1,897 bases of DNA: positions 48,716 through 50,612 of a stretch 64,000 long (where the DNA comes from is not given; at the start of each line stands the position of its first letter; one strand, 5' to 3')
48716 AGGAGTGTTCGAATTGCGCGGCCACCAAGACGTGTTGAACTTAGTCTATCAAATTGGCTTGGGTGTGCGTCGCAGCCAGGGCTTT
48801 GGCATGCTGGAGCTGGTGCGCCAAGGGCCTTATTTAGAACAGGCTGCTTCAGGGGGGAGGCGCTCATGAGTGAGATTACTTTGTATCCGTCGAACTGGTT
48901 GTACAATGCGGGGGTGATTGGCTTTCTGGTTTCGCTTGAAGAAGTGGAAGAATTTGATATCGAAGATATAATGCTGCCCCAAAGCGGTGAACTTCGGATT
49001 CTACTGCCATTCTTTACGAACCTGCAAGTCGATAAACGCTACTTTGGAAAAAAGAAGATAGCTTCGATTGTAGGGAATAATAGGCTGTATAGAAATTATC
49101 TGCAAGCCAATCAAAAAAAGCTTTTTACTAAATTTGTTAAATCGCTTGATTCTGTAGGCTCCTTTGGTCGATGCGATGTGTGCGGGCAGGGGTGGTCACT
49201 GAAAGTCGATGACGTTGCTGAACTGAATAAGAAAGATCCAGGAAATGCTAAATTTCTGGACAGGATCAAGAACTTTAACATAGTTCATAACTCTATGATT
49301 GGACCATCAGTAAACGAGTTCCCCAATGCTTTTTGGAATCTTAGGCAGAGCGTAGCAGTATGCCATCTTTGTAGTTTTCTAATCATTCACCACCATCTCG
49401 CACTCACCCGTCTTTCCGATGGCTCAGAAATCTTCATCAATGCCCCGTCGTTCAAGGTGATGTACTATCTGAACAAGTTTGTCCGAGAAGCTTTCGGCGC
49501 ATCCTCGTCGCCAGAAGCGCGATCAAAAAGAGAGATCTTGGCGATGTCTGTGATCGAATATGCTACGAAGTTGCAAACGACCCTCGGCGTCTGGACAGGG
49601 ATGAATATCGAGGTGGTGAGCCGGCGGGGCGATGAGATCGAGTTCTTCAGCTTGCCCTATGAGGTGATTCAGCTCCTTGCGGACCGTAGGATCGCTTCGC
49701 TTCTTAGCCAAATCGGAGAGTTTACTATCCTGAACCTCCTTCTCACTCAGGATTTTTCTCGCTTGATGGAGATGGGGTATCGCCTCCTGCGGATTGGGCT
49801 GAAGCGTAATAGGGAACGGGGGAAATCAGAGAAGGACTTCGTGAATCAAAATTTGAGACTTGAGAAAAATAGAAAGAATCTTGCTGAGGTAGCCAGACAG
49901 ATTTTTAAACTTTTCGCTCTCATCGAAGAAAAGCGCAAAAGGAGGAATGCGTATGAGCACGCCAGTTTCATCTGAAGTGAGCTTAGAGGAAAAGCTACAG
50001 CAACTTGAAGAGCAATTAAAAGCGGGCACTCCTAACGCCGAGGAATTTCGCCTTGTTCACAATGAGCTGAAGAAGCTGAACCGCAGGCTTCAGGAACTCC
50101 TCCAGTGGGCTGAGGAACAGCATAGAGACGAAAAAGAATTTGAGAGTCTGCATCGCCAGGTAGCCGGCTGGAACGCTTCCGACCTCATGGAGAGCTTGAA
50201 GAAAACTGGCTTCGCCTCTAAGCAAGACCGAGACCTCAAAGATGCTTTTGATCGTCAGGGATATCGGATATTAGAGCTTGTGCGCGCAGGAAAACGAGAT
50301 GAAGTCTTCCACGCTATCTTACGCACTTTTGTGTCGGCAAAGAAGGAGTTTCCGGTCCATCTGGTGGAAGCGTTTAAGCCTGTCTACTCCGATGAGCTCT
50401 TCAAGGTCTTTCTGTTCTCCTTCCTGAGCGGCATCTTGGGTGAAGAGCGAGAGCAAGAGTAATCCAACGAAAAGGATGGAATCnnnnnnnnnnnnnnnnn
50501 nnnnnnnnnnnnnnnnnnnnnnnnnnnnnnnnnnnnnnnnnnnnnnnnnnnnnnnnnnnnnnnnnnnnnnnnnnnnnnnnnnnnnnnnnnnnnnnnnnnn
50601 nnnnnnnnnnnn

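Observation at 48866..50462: Short Cas8-like gene followed by an overlapping, separately initiated Cas11-like gene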

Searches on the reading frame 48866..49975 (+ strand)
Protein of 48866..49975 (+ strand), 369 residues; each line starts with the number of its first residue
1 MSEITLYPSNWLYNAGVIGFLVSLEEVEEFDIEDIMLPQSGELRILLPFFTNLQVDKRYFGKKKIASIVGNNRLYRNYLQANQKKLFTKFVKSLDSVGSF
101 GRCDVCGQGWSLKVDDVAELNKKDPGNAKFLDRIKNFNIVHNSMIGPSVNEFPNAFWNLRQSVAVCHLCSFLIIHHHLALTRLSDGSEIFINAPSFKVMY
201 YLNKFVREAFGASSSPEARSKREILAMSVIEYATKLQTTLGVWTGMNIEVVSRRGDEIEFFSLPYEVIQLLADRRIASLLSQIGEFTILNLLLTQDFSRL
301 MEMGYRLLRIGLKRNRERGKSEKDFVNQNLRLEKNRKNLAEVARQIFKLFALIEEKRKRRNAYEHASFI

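Call 5: search_protein_families(library=ncbifam, proteins=[window:48866-49975:+], max_evalue=0.01)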
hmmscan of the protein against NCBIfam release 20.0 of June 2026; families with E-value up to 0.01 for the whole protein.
window:48866-49975:+ (369 aa): 1 family
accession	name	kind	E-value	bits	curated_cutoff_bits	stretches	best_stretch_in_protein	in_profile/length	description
TIGR01908.1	cas_CXXC_CXXC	equivalog_domain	0.0094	15.4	19.4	1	143-183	27-67/308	type I-B CRISPR-associated protein Cas8b1/Cst1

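Call 6: search_protein_families(library=pfam, proteins=[window:48866-49975:+], max_evalue=0.01)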
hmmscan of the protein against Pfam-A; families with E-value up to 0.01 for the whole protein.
window:48866-49975:+ (369 aa): 1 family
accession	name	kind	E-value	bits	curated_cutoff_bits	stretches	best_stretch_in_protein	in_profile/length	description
PF09706.15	Cas_CXXC_CXXC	-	0.00032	21.2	21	1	135-173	20-61/69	CRISPR-associated protein (Cas_CXXC_CXXC)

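Call 7: find_homologous_proteins(query=window:48866-49972:+)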
Query window:48866-49972:+ (369 aa): 603 proteins with E <= 0.001 among 3770 candidates; the best 120 are listed.
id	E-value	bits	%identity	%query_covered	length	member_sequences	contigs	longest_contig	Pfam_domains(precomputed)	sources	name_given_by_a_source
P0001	4.2e-242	821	100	100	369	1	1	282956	-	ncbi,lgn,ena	-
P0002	6.2e-182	623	77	99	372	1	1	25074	-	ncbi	-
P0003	7.4e-169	580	72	99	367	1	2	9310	-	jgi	jgi:CRISPR-associated protein Cst1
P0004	1.1e-160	553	70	98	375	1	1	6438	-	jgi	jgi:CRISPR-associated protein Cst1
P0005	6.9e-159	547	70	100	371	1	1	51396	-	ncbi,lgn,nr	ncbi:MAG: hypothetical protein NZ610_02790 [Candidatus Bipolaricaulota bacterium]|nr:hypothetical pr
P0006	6.9e-159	547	68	100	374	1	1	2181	-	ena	-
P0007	9.0e-159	547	70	98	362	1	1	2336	-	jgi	-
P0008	5.4e-158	544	67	99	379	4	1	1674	-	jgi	jgi:CRISPR-associated protein Cst1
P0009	1.4e-155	536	68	99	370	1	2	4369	-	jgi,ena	-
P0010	1.4e-155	536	68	100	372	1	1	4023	-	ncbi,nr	ncbi:MAG: hypothetical protein NZ610_07895 [Candidatus Bipolaricaulota bacterium]|nr:hypothetical pr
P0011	4.9e-152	525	67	99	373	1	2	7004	-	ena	-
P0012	6.3e-151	521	65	99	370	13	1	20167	-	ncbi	ncbi:MAG: Cas8a1 family CRISPR/Cas system-associated protein [Caldimicrobium thiodismutans]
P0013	2.7e-148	512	65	97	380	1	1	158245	-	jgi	jgi:CRISPR-associated protein Cst1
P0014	1.4e-147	510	64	98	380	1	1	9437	-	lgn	-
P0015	3.3e-147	509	66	97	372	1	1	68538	-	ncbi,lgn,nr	ncbi:MAG: hypothetical protein K6T34_09275 [Thermoflavifilum sp.]|nr:hypothetical protein [Thermofla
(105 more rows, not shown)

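Call 16: search_solved_structures(query=A2, max_evalue=10)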
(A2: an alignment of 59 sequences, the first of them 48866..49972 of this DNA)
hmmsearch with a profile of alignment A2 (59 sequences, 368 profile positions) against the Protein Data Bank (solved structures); distinct sequences matched with E-value up to 10: 0.

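Call 27: predict_structure(alignment_id=A2)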
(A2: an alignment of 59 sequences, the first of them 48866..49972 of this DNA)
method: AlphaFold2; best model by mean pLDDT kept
length: 369 residues; sequences in the alignment: 59
mean_pLDDT: 85.0   pTM: 0.81
mean pLDDT of the five models: 85.0, 84.9, 83.1, 81.5, 81.1
residues with pLDDT >= 90: 187; 70-90: 135; 50-70: 34; < 50: 13
segments of 3 or more residues with pLDDT < 50: 151-160
pLDDT, mean of each block of 10 residues (from residue 1): 89 94 93 86 94 93 81 81 94 95 90 96 91 87 70 43 86 93 87 90 88 59 73 59 66 80 83 89 90 92 97 91 94 93 97 90 71
secondary structure, 60 per line:
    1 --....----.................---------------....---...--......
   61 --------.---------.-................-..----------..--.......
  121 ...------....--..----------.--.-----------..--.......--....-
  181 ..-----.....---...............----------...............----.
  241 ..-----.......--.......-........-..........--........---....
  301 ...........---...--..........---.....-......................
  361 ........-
elements in order: E3-6 H11-27 E43-46 H55-60 H81-96 H114-123 H130-133 H167-173 H176-179 E188-192 H196-210 H221-235 E248-254 E257-263 H265-272 H274-283 H286-293 H297-311 H320-329 H333-337 H339-368

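Call 33: find_related_loci(query=A2, collection=genome_contigs, flank=6000)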
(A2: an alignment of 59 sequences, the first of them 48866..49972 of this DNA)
Query A2 (369 aa) in genome_contigs; peptide patterns used: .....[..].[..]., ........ (x = any residue, [..] = any of these).
215 stretches matched a pattern; 128 encode a relative of the query (tblastn E <= 1e-3); the best 80 are kept; 80 distinct loci.
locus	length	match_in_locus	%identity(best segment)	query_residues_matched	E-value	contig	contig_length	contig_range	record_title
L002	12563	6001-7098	77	4-369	0e+0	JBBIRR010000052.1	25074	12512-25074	MAG: Ignavibacteriales bacterium isolate ETS170220_bin_354 NODE_1595_length_25074_cov_4.97715, whole genome shotgun sequ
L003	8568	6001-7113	70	1-369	3e-167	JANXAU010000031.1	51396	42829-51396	MAG: Candidatus Bipolaricaulota bacterium isolate SKYB132 k141_277398, whole genome shotgun sequence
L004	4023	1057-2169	68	1-368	5e-170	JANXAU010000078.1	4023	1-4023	MAG: Candidatus Bipolaricaulota bacterium isolate SKYB132 k141_272708, whole genome shotgun sequence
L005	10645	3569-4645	66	2-358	4e-156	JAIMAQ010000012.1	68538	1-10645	MAG: Thermoflavifilum sp. isolate HOT.MAX.088 NODE_396_length_68538_cov_27.364558, whole genome shotgun sequence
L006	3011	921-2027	64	2-368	9e-164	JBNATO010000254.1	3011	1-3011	MAG: Thermacetogeniaceae bacterium isolate Kamch4342-2A-MF-16 bin16.fa-254, whole genome shotgun sequence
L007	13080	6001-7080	55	1-359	2e-136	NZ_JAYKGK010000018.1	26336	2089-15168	Rosettibacter primus strain 4148-Me NODE_18_length_26336_cov_178.296488, whole genome shotgun sequence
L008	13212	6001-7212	52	1-366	5e-121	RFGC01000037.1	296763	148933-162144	MAG: Acidobacteria bacterium isolate J014 k99_1332423, whole genome shotgun sequence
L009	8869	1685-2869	54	1-366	2e-120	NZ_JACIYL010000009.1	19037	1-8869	MAG: Thermogutta sp. isolate MAG-77 Thermogutta_C3_bin35_Scaffold_9, whole genome shotgun sequence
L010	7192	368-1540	53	3-365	3e-117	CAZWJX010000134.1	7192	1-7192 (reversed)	MAG TPA_asm: uncultured Syntrophobacterales bacterium isolate binchicken_co1_112 genome assembly, contig: NODE_5686_leng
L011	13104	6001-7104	50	2-363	4e-115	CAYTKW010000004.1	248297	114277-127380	MAG TPA_asm: uncultured Bacteroidota bacterium isolate binchicken_co30_42 genome assembly, contig: NODE_48_length_248297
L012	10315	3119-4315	49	2-365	1e-114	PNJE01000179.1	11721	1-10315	MAG: Candidatus Aminicenantes bacterium isolate ARK-02 NODE_636_length_11721_cov_11.1801, whole genome shotgun sequence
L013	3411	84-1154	55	1-365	2e-114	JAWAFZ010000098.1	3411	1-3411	MAG: Candidatus Caldarchaeum sp. isolate QQ_201912_bins_79 QQ_201912_bins_79_scaffold_99, whole genome shotgun sequence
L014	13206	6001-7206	48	2-365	2e-111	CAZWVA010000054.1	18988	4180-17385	MAG TPA_asm: uncultured Spirochaetia bacterium isolate binchicken_co30_30 genome assembly, contig: NODE_2143_length_1898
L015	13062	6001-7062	47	3-365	7e-111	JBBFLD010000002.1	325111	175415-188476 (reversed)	MAG: Melioribacteraceae bacterium isolate Uz-U4-16 NODE_2_length_325111_cov_11.212793, whole genome shotgun sequence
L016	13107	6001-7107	48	1-359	4e-110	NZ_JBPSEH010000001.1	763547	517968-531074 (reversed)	Melioribacter sp. OK-6-Me NODE_1_length_763547_cov_342.016295, whole genome shotgun sequence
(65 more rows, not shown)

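Call 39: search_protein_families(library=padloc, proteins=[window:48866-49972:+], max_evalue=1)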
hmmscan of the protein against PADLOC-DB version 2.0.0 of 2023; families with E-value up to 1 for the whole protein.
window:48866-49972:+ (369 aa): 7 families
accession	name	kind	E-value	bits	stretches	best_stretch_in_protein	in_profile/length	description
PDLC01204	Cas8b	-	2.3e-127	423.3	1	2-360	2-337/337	CAS-I-B; effector_LS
PDLC02050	Cas8b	-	1.1e-13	49.5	2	92-305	187-348/496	-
PDLC01367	Cas8b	-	7.1e-05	21.1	1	144-174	28-56/63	CAS-I-B; effector_LS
PDLC01278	Cas8b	-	0.00023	18.7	1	149-275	24-147/311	CAS-I-B; effector_LS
PDLC01645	Cas8b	-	0.00029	19.2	1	148-177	30-58/62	CAS-I-B; effector_LS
PDLC00966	Cas8a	-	0.0025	15.4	1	143-183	27-67/308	"CRISPR-associated protein Cas8b1/Cst1, subtype I-B/TNEAP"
PDLC01542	Cas8b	-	0.0082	13.2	1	7-36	8-37/574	CAS-I-B; effector_LS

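Call 48: list_cluster_members(proteins=[P0001, P0121])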
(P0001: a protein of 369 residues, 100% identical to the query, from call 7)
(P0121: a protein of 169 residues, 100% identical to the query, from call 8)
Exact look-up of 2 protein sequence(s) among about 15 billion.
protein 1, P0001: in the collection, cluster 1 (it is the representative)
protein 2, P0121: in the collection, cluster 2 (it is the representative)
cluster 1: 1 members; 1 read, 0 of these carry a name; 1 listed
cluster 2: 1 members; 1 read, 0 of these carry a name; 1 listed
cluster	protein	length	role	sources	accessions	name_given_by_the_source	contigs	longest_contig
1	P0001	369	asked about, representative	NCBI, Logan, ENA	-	-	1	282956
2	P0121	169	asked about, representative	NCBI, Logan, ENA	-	-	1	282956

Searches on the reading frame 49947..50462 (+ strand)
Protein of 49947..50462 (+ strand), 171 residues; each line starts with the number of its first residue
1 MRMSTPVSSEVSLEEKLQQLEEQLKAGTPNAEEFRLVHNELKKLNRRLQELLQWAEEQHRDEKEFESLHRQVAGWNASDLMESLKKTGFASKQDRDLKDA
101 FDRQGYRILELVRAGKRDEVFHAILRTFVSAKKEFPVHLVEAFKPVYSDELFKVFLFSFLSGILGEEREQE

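Call 5: search_protein_families(library=ncbifam, proteins=[window:49947-50462:+], max_evalue=0.01)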
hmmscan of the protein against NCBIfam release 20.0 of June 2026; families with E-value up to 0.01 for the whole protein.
window:49947-50462:+ (171 aa): 1 family
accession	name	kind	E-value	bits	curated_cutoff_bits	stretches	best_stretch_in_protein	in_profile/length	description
NF003034.1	PRK03918.1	equivalog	0.0056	14.7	700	1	12-96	507-591/878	DNA double-strand break repair ATPase Rad50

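Call 6: search_protein_families(library=pfam, proteins=[window:49947-50462:+], max_evalue=0.01)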
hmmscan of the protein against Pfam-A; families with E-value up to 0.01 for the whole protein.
window:49947-50462:+ (171 aa): 1 family
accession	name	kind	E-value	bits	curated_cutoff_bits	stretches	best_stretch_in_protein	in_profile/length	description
PF12486.13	VasL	-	0.0012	19.3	27.3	1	3-51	97-146/147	Type VI secretion system, EvfB, or VasL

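Call 8: find_homologous_proteins(query=window:49947-50459:+)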
Query window:49947-50459:+ (171 aa): 138 proteins with E <= 0.001 among 245 candidates; the best 120 are listed.
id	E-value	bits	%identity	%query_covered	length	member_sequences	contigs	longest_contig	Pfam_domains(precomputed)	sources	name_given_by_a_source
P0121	2.0e-102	358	100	99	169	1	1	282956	-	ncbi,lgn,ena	-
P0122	5.1e-86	305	85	99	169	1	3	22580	-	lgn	-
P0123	1.7e-85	303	84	99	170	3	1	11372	-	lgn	-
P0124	2.7e-85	302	83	99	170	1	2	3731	-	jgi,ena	jgi:hypothetical protein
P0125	1.3e-82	294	82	99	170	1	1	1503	-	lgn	-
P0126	1.4e-81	290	80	99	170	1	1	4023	-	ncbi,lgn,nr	ncbi:MAG: hypothetical protein NZ610_07900 [Candidatus Bipolaricaulota bacterium]|nr:hypothetical pr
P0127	4.2e-81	289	80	99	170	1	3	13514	-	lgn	-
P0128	9.3e-81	288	80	99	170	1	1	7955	-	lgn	-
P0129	2.1e-80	286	78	99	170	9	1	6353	-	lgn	-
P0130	1.5e-79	284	76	99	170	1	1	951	-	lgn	-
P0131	1.7e-78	280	77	98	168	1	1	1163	-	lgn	-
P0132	4.6e-78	279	78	99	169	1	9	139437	-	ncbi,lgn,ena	-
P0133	1.5e-77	277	77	99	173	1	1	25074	-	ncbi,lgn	-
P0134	2.3e-77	277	77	99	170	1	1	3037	-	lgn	-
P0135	1.3e-76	274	76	99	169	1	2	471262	-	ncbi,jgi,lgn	jgi:hypothetical protein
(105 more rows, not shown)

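Call 13: search_solved_structures(query=A1, max_evalue=10)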
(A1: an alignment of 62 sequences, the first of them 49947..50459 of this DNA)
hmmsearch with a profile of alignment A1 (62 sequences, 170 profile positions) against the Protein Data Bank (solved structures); distinct sequences matched with E-value up to 10: 26.
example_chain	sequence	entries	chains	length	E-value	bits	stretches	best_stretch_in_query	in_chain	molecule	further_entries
13gm_C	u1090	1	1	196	0.16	15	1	11-85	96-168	Charged multivesicular body protein 1a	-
9b3d_G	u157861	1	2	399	0.16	15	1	6-70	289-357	Protein diaphanous homolog 1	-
6xaw_A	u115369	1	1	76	0.16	15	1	30-84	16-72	Transcriptional regulatory protein SIN3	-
1v9d_A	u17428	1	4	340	0.2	14.7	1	6-70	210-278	Diaphanous protein homolog 1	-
6r17_A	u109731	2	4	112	0.2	14.6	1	32-93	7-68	Synaptonemal complex central element protein 2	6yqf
7v1k_A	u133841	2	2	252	0.28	14.2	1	10-59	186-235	Isoform 2 of Nuclear autoantigenic sperm protein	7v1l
8qae_A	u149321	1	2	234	0.34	13.9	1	7-114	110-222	sc-apCC-6-SLLA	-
2jua_A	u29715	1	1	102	0.43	13.6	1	12-70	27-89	de novo protein S836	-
4v49_BO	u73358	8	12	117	0.63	13.1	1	40-92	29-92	50S ribosomal protein L20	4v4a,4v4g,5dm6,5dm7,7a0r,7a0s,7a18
1nkw_O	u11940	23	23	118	0.64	13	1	40-92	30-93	50S ribosomal protein L20 | ribosomal protein L20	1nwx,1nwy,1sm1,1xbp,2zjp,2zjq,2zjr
3vol_A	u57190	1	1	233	0.66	13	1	38-100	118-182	Aerotaxis transducer Aer2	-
5vgz_E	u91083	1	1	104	1.1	12.3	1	7-57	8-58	26S proteasome regulatory subunit 10B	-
4okh_A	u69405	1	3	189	1.4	12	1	55-96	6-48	Calpain-3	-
5le2_A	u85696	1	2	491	1.4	11.9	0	93-118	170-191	DDD_D12_15_D12_15_D12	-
9yoj_B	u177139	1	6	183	1.6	11.7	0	11-72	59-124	Hemagglutinin HA2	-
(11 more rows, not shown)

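Call 23: find_encoding_contigs(protein=P0121, flank=10000, max_places=3)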
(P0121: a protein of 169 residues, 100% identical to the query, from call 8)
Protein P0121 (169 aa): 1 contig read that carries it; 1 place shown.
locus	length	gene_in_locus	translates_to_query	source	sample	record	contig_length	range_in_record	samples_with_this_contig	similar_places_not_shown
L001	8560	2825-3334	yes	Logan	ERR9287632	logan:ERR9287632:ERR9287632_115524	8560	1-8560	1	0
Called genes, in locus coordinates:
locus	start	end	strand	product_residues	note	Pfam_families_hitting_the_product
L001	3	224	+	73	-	?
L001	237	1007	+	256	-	PF21350:Cas6_I-A, PF01881:Cas_Cas6_C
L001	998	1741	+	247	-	PF01881:Cas_Cas6_C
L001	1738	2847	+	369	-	-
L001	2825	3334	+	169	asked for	-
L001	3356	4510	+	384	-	PF01905:DevR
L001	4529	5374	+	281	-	PF09704:Cas_Cas5d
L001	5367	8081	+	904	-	PF18019:Cas3_HD (weak), PF00270:DEAD, PF00271:Helicase_C, PF22590:Cas3-like_C_2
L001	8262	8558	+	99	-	?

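Call 25: predict_structure(alignment_id=A1)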
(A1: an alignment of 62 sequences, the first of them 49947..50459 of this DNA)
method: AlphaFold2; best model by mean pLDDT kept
length: 171 residues; sequences in the alignment: 62
mean_pLDDT: 87.3   pTM: 0.68
mean pLDDT of the five models: 87.3, 87.0, 87.0, 86.6, 85.4
residues with pLDDT >= 90: 112; 70-90: 43; 50-70: 3; < 50: 13
segments of 3 or more residues with pLDDT < 50: 1-9, 168-171
pLDDT, mean of each block of 10 residues (from residue 1): 42 88 95 92 89 89 88 84 94 94 94 96 96 92 90 95 70 32
secondary structure, 60 per line:
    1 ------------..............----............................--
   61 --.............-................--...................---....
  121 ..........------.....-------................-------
elements in order: H13-26 H31-58 H63-75 H77-92 H95-113 H117-130 H137-141 H149-164

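Call 39: search_protein_families(library=padloc, proteins=[window:49947-50459:+], max_evalue=1)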
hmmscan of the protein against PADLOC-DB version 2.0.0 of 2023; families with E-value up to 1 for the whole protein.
window:49947-50459:+ (171 aa): 8 families
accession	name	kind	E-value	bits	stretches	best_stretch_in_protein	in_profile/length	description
PDLC01193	Cas11b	-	2.5e-62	207.7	1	9-170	3-163/164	CAS-I-B; effector_SS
PDLC01190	Cas11b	-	1.5e-40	137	1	12-165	6-144/144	Small subunit of some of I-B systems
PDLC02050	Cas8b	-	2.4e-05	22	1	106-170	431-492/496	-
PDLC00536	JetA2|JetA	-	0.00042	16.9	2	94-139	6-50/518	DUF2397 domain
PDLC01278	Cas8b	-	0.0054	14.2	1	93-165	248-310/311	CAS-I-B; effector_LS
PDLC03859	LmuB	-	0.01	13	1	11-113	349-456/611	-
PDLC00006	DruC1|DruC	-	0.032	10.7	2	12-72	256-316/626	Unknown function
PDLC03128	Specificity_I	-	0.037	10.8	1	23-99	140-209/392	Type I specificity subunit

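Call 43: search_protein_representatives(alignment_id=A1)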
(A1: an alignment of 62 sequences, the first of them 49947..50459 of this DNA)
Query: 62 sequences, 170 profile positions. Proteins with E-value up to 0.001 (for the whole library): 148; up to 1e-10: 114; up to 1e-30: 39. The best 148 are listed.
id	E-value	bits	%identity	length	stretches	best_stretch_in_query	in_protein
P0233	5.1e-61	221.7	-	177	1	3-170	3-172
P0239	1.6e-56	207.0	-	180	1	7-169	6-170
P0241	9.5e-55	201.3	-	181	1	25-169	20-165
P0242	3.0e-53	196.4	-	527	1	3-169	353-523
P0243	4.5e-53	195.8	-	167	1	1-169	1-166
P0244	1.7e-52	194.0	-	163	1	14-169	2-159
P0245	9.6e-52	191.5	-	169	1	12-169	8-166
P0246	1.3e-51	191.1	-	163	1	1-164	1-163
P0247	6.5e-50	185.5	-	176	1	3-169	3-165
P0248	7.9e-48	178.8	-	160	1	12-166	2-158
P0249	1.1e-47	178.2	-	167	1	12-167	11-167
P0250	5.7e-47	176.0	-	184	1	8-169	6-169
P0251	1.3e-46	174.8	-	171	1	7-169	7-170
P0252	8.3e-46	172.2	-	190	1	5-169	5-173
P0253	4.6e-45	169.8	-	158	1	12-166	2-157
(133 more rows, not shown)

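Call 54: fold_search(model_id=the predicted structure, library=pdb)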
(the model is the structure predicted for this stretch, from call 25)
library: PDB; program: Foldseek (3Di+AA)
matches with E <= 10: 44; with E <= 0.001: 0
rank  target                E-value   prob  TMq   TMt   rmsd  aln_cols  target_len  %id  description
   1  4pjq_A                1.4e+00  0.20  0.28  0.24  17.8       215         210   16  Crystal structure of designed cPPR-polyG protein (released 2014-12-24)
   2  6u2h_B                2.5e+00  0.08  0.21  0.18  13.6       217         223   13  BRAF dimer bound to 14-3-3 (released 2019-08-28)
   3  4ozs                  2.9e+00  0.11  0.23  0.23  16.4       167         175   17  RNA binding protein (released 2015-04-22)
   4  8e12_B                3.0e+00  0.08  0.22  0.23  15.8       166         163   20  Homotrimeric variant of tcTRP9, BGL14 (released 2023-04-12)
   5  5cwm                  3.4e+00  0.16  0.28  0.22  12.8       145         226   19  Crystal structure of de novo designed helical repeat protein DHR64 (released 2015-12-16)
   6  7vti_A                3.7e+00  0.09  0.25  0.08  19.2       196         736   11  Crystal structure of the Cas13bt3-crRNA binary complex (released 2022-08-24)
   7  6t5f_D                3.7e+00  0.08  0.22  0.18  11.4       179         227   12  Human 14-3-3 sigma fused to the StARD1 peptide including phosphoserine-195 (released 2020-11-18)
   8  5n5r_A                4.5e+00  0.09  0.27  0.21  15.9       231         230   12  14-3-3 sigma in complex with TAZ pS89 peptide and fragment NV1 (released 2017-07-19)
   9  6qzr_A                4.5e+00  0.08  0.25  0.20  15.6       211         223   14  14-3-3 sigma in complex with FOXO1 pT24 peptide (released 2019-07-31)
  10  6yos_B                4.5e+00  0.06  0.20  0.18  12.7       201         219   15  Binary complex of 14-3-3 zeta with Glucocorticoid Receptor (GR) pT524 pS617 peptide (released 2021-03-24)
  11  4fl5_A                4.8e+00  0.08  0.27  0.21  15.6       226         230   12  Crystal structure of human 14-3-3 sigma in complex with a Tau-protein peptide surrounding pS214 (released 2013-12-11)
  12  7dmf                  5.5e+00  0.14  0.29  0.27  14.7       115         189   17  A de novo protein that rigidly extends the structure of tVHS-like domain in tepsin with a new designed domain (released 2021-12-08)
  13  6eww_A                5.5e+00  0.11  0.27  0.22  11.4       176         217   13  Structure of 14-3-3 zeta in complex with CaMKK2 14-3-3 binding motif (released 2017-11-15)
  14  6zfd_A                5.5e+00  0.06  0.25  0.20  17.8       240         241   13  14-3-3 zeta bound to the phosphorylated 18E6 C-terminus (released 2021-02-17)
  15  6tl3_A                5.5e+00  0.04  0.20  0.17  15.4       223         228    9  Crystal structure of an Estrogen Receptor alpha 8-mer phosphopeptide in complex with 14-3-3sigma stabilized by a Pyrro (released 2020-04-29)
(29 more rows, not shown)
